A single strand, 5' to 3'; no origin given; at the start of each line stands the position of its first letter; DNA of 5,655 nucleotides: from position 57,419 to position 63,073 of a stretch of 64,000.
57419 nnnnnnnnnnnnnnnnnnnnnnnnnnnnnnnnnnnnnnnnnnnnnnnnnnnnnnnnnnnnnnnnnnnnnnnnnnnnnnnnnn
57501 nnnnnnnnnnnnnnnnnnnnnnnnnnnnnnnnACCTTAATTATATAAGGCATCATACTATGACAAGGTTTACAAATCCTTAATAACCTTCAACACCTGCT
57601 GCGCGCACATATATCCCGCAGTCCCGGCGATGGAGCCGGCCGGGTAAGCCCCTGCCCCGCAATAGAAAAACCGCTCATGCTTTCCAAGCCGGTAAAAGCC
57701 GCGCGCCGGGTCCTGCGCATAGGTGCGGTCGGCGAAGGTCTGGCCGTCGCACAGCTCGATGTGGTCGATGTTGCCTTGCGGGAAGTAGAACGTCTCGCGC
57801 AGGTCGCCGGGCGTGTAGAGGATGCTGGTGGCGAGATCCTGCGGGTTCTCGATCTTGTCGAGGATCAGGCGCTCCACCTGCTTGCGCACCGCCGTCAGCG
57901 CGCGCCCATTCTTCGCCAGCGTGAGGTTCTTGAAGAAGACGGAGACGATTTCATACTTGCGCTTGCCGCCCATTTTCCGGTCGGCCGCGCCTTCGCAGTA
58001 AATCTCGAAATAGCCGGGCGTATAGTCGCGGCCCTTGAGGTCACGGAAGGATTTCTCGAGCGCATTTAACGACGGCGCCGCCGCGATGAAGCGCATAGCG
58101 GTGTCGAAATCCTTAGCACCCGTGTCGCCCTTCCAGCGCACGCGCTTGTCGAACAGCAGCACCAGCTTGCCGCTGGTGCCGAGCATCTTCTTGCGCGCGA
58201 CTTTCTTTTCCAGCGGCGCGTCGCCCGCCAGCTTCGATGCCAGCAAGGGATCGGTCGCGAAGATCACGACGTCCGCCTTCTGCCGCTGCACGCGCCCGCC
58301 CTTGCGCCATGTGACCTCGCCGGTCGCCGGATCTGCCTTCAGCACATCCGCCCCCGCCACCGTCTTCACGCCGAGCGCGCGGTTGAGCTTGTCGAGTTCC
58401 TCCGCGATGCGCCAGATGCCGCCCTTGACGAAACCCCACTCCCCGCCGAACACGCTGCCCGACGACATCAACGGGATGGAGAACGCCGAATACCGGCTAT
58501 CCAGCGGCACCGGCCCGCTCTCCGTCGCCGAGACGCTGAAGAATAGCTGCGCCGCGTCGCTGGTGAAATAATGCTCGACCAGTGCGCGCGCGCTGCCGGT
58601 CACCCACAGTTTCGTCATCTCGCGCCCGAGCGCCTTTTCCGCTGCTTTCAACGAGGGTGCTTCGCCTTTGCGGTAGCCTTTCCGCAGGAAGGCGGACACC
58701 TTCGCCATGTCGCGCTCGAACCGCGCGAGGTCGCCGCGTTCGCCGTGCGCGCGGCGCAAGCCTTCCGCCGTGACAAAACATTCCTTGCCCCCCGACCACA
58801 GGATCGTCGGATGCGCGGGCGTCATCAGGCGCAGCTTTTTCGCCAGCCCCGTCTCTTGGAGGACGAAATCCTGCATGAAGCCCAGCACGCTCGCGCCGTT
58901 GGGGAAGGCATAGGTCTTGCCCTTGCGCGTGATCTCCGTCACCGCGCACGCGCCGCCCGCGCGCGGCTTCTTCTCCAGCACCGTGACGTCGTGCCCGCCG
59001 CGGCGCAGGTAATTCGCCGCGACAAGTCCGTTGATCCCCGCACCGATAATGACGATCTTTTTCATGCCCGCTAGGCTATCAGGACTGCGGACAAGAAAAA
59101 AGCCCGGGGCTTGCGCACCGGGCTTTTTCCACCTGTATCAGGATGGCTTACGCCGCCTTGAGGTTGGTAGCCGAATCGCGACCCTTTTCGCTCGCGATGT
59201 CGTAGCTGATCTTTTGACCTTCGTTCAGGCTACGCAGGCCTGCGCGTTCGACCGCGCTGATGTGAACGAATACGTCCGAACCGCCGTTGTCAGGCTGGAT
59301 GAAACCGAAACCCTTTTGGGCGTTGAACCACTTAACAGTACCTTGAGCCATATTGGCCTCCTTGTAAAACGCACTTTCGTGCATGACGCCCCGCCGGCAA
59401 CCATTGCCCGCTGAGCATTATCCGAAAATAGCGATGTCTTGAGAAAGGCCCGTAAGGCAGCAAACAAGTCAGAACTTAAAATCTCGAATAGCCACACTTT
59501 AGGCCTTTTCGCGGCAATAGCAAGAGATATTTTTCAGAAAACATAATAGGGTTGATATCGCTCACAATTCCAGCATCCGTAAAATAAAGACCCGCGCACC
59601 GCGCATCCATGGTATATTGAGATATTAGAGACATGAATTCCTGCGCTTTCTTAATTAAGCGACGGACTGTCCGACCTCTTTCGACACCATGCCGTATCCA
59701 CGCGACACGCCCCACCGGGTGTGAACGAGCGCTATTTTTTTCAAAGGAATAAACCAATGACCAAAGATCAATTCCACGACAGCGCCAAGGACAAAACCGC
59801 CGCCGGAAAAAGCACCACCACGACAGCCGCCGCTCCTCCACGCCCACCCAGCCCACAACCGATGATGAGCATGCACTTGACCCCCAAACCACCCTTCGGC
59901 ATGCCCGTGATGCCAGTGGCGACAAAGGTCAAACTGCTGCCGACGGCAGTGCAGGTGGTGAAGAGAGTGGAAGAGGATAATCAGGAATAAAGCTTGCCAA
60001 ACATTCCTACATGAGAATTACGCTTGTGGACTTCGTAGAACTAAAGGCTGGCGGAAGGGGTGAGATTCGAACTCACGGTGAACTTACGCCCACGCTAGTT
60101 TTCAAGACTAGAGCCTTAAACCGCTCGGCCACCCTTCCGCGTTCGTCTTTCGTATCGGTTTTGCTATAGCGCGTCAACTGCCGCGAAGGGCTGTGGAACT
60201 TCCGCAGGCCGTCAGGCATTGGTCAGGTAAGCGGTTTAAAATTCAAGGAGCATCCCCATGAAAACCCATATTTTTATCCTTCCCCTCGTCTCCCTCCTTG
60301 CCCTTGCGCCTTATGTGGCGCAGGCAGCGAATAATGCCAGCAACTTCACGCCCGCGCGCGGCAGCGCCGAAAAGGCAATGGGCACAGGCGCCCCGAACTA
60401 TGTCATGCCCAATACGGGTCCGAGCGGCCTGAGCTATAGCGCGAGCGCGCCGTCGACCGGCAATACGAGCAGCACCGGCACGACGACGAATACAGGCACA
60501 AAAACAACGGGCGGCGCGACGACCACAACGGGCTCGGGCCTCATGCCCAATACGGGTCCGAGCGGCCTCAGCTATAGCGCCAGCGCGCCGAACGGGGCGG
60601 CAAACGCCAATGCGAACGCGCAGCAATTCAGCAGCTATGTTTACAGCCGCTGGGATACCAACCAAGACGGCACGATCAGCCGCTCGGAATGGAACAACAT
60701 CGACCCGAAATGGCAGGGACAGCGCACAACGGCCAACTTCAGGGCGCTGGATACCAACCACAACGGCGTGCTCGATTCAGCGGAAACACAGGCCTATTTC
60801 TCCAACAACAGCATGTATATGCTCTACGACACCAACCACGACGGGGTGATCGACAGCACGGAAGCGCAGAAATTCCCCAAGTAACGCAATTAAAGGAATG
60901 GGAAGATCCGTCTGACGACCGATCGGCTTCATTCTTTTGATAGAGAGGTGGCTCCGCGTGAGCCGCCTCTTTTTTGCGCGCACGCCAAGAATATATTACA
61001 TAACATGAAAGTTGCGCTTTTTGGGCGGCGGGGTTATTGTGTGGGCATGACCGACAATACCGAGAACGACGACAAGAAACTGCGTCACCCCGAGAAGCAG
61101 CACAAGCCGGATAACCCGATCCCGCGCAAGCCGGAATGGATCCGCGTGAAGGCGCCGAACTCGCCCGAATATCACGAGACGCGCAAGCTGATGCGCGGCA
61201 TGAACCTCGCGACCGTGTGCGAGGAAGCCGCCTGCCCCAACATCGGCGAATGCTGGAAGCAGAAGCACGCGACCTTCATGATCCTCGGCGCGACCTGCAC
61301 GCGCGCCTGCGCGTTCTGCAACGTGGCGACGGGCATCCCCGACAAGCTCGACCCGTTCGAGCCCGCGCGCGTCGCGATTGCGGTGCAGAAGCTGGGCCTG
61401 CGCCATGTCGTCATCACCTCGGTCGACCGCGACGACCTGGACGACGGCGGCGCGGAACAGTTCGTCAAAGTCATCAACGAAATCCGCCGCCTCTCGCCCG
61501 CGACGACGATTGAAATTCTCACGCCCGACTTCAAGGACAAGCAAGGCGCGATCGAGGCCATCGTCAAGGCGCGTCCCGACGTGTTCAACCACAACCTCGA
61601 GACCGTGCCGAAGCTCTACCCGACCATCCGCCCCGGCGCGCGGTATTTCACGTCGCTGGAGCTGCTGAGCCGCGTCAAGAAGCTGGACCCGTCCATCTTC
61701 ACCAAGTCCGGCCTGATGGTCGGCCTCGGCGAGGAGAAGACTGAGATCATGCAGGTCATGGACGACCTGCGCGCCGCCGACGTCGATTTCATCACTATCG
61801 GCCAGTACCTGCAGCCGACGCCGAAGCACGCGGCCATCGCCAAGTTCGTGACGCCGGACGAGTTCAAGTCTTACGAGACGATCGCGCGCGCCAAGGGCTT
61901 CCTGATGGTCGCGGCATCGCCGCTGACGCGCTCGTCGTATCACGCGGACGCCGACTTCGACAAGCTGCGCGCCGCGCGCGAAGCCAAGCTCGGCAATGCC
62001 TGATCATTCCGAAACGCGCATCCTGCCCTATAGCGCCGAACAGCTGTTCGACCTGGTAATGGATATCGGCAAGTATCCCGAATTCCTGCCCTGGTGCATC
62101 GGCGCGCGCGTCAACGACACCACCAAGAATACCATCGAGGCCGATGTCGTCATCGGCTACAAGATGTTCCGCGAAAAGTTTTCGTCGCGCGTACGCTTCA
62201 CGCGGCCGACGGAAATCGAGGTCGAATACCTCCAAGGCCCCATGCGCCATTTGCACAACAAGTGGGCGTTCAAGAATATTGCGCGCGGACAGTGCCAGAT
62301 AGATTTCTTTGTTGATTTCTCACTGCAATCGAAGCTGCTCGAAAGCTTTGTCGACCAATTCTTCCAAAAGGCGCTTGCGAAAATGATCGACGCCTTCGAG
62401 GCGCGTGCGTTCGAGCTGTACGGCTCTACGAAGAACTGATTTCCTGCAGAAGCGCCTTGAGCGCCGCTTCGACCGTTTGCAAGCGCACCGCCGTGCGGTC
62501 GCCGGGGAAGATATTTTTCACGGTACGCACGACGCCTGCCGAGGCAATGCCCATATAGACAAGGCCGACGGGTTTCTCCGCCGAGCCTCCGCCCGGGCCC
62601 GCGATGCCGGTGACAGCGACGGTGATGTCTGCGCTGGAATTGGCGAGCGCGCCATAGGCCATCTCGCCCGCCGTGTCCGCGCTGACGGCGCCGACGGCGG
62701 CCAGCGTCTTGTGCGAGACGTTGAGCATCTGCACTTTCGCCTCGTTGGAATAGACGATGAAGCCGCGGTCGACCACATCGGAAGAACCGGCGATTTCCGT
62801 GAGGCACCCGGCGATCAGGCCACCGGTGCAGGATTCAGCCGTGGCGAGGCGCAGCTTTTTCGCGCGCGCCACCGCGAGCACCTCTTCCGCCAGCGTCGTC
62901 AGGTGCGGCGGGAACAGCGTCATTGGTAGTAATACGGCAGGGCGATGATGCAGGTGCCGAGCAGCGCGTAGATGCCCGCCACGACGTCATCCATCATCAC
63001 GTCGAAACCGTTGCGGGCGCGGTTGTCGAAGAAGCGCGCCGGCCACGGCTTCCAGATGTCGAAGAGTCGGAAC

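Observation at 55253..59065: PPDK-like phosphohistidine/PEP-binding enzyme without an ATP-grasp module, fused to a receiver/flavodoxin-like N-terminus and coupled to a CrtI-family flavoprotein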

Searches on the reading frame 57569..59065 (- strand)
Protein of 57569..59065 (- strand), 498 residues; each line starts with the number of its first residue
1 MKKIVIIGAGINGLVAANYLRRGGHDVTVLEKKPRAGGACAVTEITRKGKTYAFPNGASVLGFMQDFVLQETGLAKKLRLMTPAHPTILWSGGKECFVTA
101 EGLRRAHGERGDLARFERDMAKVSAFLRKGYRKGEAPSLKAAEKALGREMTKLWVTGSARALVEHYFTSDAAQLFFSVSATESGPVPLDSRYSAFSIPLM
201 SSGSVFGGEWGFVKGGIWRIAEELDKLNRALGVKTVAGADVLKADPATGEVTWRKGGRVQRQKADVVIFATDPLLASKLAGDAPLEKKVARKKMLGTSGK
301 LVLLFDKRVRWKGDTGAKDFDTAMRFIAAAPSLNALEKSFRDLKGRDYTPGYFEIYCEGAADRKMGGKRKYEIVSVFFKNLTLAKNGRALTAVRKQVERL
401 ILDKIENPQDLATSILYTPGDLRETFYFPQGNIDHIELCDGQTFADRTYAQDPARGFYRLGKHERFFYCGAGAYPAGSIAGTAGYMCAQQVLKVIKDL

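Call 3: search_protein_families(library=pfam, proteins=[window:57569-59065:-], max_evalue=1)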
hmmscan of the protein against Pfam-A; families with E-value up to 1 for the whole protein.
window:57569-59065:- (498 aa): 18 families
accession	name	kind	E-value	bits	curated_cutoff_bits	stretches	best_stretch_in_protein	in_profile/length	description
PF01593.30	Amino_oxidase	-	5.6e-14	52.7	19.8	1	13-314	3-299/443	Flavin containing amine oxidoreductase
PF13450.12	NAD_binding_8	-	3.6e-12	46.8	21.9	1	6-60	1-51/68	NAD(P)-binding Rossmann-like domain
PF01266.30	DAO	-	1e-09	38.9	27.9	1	3-39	1-38/353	FAD dependent oxidoreductase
PF07992.20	Pyr_redox_2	-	9.1e-08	32.3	26.1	1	3-46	2-46/291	Pyridine nucleotide-disulphide oxidoreductase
PF00070.33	Pyr_redox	-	3.1e-05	24.8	22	1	3-37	1-35/82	Pyridine nucleotide-disulphide oxidoreductase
PF00890.30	FAD_binding_2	-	4.1e-05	23.4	20.4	1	4-41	2-39/414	FAD binding domain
PF03486.20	HI0933_like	-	0.0002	21.3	50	1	3-38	2-37/244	HI0933-like protein Rossmann domain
PF01494.25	FAD_binding_3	-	0.00077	19.2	22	1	3-34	3-34/349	FAD binding domain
PF12831.13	FAD_oxidored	-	0.0013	18.5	27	1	4-42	2-40/416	FAD dependent oxidoreductase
PF06100.17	MCRA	-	0.0036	16.7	23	1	2-49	2-53/495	MCRA family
PF01262.27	AlaDh_PNT_C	-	0.0054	16.6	23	1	3-35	30-62/214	Alanine dehydrogenase/PNT, C-terminal domain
PF01946.23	Thi4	-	0.0069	16.1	26.2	1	3-39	19-56/235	Thi4 family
PF02558.23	ApbA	-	0.0082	16.2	22.2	1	4-34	1-31/150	Ketopantoate reductase PanE/ApbA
PF21799.2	MurD-like_N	-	0.015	16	27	1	2-35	1-34/88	Mur ligase MurD-like, N-terminal domain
PF02254.24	TrkA_N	-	0.015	16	23.8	1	4-36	1-33/116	TrkA-N domain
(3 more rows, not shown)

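Call 4: search_protein_families(library=ncbifam, proteins=[window:57569-59065:-], max_evalue=1)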
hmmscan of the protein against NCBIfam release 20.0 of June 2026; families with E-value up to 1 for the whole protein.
window:57569-59065:- (498 aa): 123 families (the best 25 are shown)
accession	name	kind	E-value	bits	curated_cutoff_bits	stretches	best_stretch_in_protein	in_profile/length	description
NF005560.0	PRK07233.1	equivalog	1e-14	54.3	252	2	3-45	2-44/435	hypothetical protein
NF045689.1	BCarotKetCrtO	equivalog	2.5e-13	49.4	1000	2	3-46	5-48/563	beta-carotene ketolase CrtO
NF045637.1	carotdesatCrtDProt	equivalog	5.6e-13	48.3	580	1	4-282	1-287/485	1-hydroxycarotenoid 3,4-desaturase CrtD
TIGR02734.1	crtI_fam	subfamily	1.4e-11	43.7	238.1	1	4-284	1-285/504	phytoene desaturase family protein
NF058655.1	CrtID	equivalog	5.1e-10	38.8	640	2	4-44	1-41/478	bifunctional phytoene desaturase/3,4-desaturase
TIGR00562.1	proto_IX_ox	equivalog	2.4e-09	36.3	97.85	1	1-86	2-88/470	protoporphyrinogen oxidase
NF009454.0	PRK12814.1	equivalog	2.2e-08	32.9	916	1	2-39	194-231/657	putative NADPH-dependent glutamate synthase small subunit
NF009410.0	PRK12771.1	subfamily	3.9e-08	32.3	516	1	2-38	139-175/566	NAD(P)-binding protein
NF009409.0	PRK12770.1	subfamily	7.1e-08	31.9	343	1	2-39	19-56/360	putative glutamate synthase subunit beta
TIGR02733.1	desat_CrtD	equivalog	1.2e-07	30.8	549.7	1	2-59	2-55/492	C-3',4' desaturase CrtD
TIGR03467.1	HpnE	equivalog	1.3e-07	31.3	283.05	1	4-50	1-47/430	hydroxysqualene dehydroxylase HpnE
NF042421.1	hydcarot_desat_CrtD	equivalog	8.7e-07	27.8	500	1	1-60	1-56/487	1-hydroxycarotenoid 3,4-desaturase CrtD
TIGR01317.1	GOGAT_sm_gam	subfamily_domain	1.3e-06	27.6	447.7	1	2-39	144-181/485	glutamate synthase small subunit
TIGR03315.1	Se_ygfK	equivalog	1.5e-06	25.9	835.3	1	2-41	538-577/1012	putative selenate reductase subunit YgfK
NF008841.0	PRK11883.1-1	equivalog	3.1e-06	26.4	517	1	2-94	4-97/453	protoporphyrinogen oxidase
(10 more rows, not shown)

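Call 50: list_cluster_members(proteins=[P0001, window:57569-59065:-, window:54253-55125:-])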
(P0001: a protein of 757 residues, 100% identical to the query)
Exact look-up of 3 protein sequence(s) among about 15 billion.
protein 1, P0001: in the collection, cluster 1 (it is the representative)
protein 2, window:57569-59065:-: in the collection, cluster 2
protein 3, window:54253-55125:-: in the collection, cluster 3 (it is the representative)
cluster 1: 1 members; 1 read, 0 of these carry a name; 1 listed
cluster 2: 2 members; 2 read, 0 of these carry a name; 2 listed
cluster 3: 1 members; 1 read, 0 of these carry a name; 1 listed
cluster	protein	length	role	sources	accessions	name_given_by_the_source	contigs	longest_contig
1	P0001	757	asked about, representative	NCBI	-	-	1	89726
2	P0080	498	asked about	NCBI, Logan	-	-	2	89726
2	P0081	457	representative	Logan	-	-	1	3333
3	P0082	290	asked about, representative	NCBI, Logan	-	-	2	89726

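Call 64: search_protein_families(library=padloc, proteins=[window:57569-59065:-], max_evalue=0.01)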
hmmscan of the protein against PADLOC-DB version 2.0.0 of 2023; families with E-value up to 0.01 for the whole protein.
window:57569-59065:- (498 aa): 1 family
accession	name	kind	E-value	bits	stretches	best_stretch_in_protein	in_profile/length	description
PDLC01086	C3a186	-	1.9e-16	58.4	1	2-315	1-263/384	"C-3?,4? desaturase"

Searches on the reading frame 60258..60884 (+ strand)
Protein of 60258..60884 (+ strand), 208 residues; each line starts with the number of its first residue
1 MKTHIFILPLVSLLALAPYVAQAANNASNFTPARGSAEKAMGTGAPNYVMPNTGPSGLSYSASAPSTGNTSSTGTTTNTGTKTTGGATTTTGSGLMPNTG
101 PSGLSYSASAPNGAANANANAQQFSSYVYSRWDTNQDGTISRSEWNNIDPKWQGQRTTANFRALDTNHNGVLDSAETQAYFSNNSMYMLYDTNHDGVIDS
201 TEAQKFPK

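Call 63: search_protein_families(library=pfam, proteins=[window:60258-60884:+], max_evalue=0.001)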
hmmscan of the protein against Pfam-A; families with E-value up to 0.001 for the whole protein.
window:60258-60884:+ (208 aa): 5 families
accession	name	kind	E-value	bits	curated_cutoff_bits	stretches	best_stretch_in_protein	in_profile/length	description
PF13202.12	EF-hand_5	-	1.8e-13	49.7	25.9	0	133-147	9-23/25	EF hand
PF13405.12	EF-hand_6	-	1.4e-11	43.5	25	0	161-182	6-27/30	EF-hand domain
PF00036.39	EF-hand_1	-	1.1e-10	40.7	25.4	0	186-204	5-23/29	EF hand domain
PF13499.12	EF-hand_7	-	1.1e-06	29.3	30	0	161-182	8-29/67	EF-hand domain pair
PF23657.1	DUF7151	-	4.5e-05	23.8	27.2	0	164-179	26-41/46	Domain of unknown function (DUF7151)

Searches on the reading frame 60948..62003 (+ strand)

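Call 63: search_protein_families(library=pfam, proteins=[window:60948-62003:+], max_evalue=0.001)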
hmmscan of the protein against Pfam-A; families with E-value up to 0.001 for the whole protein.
window:60948-62003:+ (351 aa): 2 families
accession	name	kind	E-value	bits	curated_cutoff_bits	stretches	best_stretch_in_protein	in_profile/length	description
PF04055.27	Radical_SAM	-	1.4e-16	61.6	29.5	1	112-274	2-166/166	Radical SAM superfamily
PF16881.10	LIAS_N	-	5.7e-08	33.6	27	1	45-96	45-96/96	N-terminal domain of lipoyl synthase of Radical_SAM family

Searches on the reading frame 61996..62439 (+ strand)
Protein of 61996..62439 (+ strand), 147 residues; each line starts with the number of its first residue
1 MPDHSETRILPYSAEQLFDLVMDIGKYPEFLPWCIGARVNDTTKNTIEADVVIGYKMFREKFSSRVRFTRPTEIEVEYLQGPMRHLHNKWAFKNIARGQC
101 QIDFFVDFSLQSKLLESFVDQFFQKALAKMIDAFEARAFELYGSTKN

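Call 63: search_protein_families(library=pfam, proteins=[window:61996-62439:+], max_evalue=0.001)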
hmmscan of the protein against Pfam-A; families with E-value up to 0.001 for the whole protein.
window:61996-62439:+ (147 aa): 2 families
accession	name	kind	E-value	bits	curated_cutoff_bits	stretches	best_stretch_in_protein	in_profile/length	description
PF03364.25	Polyketide_cyc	-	1.3e-28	100.2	23.4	1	10-135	1-126/126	Polyketide cyclase / dehydrase and lipid transport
PF10604.15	Polyketide_cyc2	-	9.2e-06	26.5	27.4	1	5-133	5-132/142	Polyketide cyclase / dehydrase and lipid transport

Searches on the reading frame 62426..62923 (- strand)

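Call 63: search_protein_families(library=pfam, proteins=[window:62426-62923:-], max_evalue=0.001)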
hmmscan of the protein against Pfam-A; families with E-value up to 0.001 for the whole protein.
window:62426-62923:- (165 aa): 1 family
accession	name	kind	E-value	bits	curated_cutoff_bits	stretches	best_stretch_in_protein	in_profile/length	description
PF02464.23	CinA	-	3.6e-53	179.8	23.5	1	9-161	2-154/155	Competence-damaged protein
